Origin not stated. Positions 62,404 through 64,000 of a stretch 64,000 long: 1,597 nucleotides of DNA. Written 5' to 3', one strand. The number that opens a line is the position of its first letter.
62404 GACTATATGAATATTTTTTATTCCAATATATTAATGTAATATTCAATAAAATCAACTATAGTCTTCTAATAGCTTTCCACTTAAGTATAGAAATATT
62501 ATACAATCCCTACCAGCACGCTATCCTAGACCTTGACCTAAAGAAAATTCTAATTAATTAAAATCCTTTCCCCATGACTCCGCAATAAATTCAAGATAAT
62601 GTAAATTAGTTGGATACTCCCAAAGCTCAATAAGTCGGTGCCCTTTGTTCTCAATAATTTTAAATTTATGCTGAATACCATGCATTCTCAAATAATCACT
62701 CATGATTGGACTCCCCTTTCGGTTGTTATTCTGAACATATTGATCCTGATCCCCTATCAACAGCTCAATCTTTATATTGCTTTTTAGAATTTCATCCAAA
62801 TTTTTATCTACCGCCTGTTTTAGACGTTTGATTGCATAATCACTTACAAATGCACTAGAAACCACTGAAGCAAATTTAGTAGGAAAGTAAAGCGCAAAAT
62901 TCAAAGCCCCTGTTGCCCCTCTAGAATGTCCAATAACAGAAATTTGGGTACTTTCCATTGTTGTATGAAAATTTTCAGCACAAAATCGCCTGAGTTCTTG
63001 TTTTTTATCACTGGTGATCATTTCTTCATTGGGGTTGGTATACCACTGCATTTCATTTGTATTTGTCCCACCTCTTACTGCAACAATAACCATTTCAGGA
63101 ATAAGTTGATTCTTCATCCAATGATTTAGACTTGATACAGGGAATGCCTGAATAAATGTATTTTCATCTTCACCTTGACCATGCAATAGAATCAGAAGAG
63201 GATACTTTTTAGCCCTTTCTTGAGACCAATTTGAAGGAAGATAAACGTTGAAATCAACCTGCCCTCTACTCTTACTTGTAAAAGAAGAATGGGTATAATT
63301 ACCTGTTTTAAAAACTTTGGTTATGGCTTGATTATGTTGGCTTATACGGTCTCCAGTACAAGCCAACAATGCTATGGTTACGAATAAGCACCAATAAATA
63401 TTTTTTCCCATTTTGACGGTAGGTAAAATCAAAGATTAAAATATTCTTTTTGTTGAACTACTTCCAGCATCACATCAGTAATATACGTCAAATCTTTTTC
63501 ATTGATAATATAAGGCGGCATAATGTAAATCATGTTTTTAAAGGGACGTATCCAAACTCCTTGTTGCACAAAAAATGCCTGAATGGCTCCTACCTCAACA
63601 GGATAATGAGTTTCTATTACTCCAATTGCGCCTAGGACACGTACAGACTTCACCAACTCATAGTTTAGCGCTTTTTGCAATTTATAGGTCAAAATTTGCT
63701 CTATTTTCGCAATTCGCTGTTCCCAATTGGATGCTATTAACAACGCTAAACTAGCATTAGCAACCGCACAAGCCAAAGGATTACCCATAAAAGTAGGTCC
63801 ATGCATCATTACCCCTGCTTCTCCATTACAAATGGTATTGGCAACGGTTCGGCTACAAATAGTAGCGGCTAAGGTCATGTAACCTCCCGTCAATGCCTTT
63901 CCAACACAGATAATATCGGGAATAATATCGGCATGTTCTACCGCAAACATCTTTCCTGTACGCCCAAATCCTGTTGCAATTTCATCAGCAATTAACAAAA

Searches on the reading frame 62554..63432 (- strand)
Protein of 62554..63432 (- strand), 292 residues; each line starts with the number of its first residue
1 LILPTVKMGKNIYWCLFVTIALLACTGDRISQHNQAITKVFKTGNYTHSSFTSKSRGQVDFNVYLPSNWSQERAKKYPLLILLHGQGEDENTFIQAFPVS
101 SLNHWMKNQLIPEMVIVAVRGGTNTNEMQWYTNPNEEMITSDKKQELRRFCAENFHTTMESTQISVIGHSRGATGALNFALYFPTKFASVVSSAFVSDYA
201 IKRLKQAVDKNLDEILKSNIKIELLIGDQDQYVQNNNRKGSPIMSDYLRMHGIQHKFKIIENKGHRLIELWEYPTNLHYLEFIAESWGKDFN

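Call 85: search_protein_families(library=pfam, proteins=[window:62554-63432:-], max_evalue=0.001)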
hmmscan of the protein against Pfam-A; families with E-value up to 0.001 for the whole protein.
window:62554-63432:- (292 aa): 3 families
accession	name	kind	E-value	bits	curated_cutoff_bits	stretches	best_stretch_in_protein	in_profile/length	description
PF00756.26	Esterase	-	8e-19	68.8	22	1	58-196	7-150/251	Putative esterase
PF02230.22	Abhydrolase_2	-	4.8e-07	30.3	23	1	73-267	10-201/217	Phospholipase/Carboxylesterase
PF00561.26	Abhydrolase_1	-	0.00038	20.6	25.8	0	157-195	64-102/245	alpha/beta hydrolase fold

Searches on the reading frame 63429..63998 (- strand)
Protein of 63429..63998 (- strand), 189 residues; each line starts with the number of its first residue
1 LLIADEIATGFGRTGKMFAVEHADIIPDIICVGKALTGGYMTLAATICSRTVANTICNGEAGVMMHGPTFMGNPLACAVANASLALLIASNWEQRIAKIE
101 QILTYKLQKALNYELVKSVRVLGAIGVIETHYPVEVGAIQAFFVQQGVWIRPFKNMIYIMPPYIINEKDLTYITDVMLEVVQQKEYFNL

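Call 85: search_protein_families(library=pfam, proteins=[window:63429-63998:-], max_evalue=0.001)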
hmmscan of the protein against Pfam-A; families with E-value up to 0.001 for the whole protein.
window:63429-63998:- (189 aa): 1 family
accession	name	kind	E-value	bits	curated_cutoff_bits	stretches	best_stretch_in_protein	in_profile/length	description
PF00202.27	Aminotran_3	-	2.4e-55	188.3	30.5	1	1-179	226-401/403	Aminotransferase class-III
